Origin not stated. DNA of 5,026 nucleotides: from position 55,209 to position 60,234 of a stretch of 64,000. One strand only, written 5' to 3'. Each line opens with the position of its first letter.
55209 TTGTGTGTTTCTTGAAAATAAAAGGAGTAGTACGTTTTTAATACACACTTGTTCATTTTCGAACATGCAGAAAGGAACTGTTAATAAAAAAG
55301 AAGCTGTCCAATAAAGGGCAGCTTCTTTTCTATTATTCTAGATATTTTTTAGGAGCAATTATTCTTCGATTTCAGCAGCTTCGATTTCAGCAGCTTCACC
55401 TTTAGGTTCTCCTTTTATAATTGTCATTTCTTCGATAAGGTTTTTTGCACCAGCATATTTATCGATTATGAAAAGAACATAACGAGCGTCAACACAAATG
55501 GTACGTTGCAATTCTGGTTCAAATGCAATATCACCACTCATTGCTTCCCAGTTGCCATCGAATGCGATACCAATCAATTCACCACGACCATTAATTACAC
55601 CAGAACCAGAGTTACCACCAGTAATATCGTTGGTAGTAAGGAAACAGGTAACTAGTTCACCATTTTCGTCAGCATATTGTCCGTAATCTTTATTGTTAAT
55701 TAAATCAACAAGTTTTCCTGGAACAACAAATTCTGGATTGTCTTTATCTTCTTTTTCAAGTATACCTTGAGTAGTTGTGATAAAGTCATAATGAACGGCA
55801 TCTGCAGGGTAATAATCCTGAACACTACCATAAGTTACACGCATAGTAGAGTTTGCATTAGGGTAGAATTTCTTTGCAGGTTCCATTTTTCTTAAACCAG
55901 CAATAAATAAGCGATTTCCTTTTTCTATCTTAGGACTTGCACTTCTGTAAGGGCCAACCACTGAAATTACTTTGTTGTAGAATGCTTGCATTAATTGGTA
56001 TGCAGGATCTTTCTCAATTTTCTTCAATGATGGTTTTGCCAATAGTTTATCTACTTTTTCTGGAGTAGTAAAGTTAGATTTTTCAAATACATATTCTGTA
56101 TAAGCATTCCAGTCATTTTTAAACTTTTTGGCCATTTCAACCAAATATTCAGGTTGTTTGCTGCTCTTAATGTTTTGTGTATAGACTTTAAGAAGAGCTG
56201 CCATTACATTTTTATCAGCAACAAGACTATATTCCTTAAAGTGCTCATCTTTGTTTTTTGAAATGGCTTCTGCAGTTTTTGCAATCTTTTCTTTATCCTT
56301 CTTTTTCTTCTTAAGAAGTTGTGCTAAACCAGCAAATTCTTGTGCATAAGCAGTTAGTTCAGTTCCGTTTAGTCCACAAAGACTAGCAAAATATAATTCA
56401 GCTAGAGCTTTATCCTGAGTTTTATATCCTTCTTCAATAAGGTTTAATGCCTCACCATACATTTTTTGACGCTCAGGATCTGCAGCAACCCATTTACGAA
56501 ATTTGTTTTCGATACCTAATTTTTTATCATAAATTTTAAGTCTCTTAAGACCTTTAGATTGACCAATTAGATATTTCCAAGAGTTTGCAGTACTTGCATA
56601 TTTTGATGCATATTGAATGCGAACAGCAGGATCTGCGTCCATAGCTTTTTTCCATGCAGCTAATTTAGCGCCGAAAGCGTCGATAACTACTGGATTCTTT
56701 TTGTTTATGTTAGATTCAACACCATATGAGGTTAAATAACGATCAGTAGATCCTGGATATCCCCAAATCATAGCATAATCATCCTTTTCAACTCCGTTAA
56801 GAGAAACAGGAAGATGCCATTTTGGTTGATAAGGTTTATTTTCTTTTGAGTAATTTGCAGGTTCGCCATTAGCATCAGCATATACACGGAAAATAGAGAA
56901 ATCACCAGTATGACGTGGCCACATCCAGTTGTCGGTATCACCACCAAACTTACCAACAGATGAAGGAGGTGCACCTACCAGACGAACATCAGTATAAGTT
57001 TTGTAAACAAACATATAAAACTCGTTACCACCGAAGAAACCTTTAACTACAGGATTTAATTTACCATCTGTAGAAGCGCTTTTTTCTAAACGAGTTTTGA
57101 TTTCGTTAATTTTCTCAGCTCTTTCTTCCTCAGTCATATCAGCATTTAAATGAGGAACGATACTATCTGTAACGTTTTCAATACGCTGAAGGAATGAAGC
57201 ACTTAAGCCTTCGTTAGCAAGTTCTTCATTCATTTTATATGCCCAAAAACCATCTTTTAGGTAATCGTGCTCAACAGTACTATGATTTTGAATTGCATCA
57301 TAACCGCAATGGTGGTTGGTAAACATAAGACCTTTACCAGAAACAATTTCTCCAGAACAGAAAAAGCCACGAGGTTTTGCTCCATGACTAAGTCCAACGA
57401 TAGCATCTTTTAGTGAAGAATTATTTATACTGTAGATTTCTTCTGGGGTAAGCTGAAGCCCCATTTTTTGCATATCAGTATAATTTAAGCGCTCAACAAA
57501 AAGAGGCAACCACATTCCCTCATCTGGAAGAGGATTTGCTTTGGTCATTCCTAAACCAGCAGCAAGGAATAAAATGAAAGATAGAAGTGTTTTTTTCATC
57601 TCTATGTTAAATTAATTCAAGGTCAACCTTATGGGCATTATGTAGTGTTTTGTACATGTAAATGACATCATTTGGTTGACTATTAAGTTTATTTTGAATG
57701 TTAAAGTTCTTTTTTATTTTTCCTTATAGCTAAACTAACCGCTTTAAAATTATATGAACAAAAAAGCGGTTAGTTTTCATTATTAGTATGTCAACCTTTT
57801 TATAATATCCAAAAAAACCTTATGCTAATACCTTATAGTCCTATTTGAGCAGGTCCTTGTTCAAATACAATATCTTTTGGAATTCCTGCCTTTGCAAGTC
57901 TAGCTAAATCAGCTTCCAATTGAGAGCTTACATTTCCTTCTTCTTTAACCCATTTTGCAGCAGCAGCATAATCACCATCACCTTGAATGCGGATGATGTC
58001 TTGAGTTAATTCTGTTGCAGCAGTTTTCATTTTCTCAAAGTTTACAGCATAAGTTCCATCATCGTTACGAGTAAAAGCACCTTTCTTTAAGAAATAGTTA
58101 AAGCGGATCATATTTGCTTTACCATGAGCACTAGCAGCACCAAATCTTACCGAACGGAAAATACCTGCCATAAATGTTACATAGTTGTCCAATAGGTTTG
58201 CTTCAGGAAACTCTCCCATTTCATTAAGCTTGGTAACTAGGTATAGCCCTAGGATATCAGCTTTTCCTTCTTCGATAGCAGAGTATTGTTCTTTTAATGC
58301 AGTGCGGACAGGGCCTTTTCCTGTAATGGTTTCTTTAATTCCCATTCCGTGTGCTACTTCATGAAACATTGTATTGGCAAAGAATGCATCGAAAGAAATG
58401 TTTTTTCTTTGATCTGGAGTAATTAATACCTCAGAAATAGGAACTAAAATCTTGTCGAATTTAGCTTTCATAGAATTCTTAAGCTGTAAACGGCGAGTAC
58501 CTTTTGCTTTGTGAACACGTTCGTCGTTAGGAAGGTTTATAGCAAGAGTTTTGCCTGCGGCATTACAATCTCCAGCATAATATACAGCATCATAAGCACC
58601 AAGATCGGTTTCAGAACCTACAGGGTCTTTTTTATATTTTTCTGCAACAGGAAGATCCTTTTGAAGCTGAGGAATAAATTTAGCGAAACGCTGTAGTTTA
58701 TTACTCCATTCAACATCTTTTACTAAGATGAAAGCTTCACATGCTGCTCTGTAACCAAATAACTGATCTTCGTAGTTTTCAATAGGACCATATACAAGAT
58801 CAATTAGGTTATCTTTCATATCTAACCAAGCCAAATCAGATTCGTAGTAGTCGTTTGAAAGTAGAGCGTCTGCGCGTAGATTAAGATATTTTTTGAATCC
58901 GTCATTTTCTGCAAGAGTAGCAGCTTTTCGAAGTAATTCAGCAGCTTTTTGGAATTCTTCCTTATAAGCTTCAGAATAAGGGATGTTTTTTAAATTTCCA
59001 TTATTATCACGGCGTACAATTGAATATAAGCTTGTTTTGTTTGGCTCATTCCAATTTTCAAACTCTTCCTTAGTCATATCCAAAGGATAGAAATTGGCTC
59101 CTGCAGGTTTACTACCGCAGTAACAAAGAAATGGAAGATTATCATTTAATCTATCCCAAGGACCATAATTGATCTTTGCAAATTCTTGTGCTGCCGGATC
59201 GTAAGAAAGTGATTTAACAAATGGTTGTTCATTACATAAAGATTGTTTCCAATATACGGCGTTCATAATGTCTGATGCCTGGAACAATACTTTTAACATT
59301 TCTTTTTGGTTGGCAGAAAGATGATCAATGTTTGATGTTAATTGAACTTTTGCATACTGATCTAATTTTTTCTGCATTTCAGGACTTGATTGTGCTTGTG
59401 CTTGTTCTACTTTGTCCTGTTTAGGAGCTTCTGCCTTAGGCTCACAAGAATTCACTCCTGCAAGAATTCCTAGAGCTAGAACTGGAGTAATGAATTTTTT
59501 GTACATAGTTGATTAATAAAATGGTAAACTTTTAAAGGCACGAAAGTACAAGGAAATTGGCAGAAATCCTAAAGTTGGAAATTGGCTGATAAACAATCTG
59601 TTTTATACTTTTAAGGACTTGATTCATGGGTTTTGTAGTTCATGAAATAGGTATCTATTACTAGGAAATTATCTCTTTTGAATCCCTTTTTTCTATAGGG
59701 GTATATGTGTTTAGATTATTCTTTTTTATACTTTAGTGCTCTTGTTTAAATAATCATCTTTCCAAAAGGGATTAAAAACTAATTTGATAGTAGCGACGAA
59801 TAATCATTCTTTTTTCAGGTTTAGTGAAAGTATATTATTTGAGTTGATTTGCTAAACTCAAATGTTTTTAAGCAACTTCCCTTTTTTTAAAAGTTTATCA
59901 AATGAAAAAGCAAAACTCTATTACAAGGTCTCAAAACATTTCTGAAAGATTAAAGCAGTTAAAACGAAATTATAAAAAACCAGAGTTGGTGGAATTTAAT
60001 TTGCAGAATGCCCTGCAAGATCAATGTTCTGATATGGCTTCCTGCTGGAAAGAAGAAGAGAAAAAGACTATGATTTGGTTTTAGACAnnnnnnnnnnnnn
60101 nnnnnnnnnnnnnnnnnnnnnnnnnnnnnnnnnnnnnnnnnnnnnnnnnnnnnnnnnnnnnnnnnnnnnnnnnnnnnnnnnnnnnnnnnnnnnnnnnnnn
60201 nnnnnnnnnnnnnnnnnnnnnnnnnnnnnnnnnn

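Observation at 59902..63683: Candidate new RiPP system: precursor + rSAM/SPASM-RRE + PqqD + HPr-kinase-like kinase + FemAB-like transferase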

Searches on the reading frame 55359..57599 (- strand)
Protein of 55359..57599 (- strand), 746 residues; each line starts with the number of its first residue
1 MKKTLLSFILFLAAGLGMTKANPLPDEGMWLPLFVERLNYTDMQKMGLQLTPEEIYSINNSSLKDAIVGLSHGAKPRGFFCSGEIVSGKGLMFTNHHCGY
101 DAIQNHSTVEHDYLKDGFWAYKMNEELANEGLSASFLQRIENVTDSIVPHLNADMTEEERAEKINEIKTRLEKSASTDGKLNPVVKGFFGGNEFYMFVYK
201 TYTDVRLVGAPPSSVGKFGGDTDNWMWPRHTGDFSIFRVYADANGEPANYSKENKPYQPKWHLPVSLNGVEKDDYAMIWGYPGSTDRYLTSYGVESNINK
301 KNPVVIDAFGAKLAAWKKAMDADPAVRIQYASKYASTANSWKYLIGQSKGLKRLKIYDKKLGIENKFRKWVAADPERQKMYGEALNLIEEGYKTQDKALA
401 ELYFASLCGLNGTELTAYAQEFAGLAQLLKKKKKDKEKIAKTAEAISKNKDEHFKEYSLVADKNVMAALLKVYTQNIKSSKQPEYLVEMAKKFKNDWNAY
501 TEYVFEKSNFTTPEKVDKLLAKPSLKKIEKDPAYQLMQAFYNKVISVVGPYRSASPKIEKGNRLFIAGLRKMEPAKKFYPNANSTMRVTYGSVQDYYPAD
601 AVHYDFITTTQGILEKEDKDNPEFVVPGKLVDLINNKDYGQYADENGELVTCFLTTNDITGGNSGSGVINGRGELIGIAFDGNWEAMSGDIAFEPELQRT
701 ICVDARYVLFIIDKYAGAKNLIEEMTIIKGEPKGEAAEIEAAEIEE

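Call 11: search_protein_families(library=pfam, proteins=[window:55359-57599:-], max_evalue=0.01)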
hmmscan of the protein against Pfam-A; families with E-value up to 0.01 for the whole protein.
window:55359-57599:- (746 aa): 4 families
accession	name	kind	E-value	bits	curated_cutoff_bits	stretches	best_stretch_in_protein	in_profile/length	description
PF10459.15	Peptidase_S46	-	1.1e-239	798.2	22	1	26-727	2-698/698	Peptidase S46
PF13365.12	Trypsin_2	-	1.3e-05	26.4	27.6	1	644-678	113-144/144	Trypsin-like peptidase domain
PF00089.32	Trypsin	-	0.00011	22.6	20.6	0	651-682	165-198/220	Trypsin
PF04356.17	DUF489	-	0.0078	16.7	26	0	376-478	44-135/192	Protein of unknown function (DUF489)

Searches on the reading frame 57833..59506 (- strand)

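Call 11: search_protein_families(library=pfam, proteins=[window:57833-59506:-], max_evalue=0.01)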
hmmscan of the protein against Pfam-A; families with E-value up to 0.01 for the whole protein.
window:57833-59506:- (557 aa): 1 family
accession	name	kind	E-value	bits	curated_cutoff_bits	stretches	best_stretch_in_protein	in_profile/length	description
PF03571.21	Peptidase_M49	-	1.9e-15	56.8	21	1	180-389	100-306/548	Peptidase family M49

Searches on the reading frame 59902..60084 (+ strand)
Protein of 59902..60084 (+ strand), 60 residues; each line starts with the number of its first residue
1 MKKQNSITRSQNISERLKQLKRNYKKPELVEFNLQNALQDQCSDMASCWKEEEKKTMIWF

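Call 3: search_protein_families(library=pfam, proteins=[window:59902-60084:+], max_evalue=0.1)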
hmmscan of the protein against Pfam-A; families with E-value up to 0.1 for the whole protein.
window:59902-60084:+ (60 aa): 0 families

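Call 4: search_protein_families(library=ncbifam, proteins=[window:59902-60084:+], max_evalue=0.1)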
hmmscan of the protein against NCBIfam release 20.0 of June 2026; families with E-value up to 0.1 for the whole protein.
window:59902-60084:+ (60 aa): 1 family
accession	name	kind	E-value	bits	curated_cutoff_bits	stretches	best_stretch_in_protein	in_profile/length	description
NF047751.1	HepT_toxin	equivalog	0.016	15.1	60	1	7-55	9-57/120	type VII toxin-antitoxin system HepT family RNase toxin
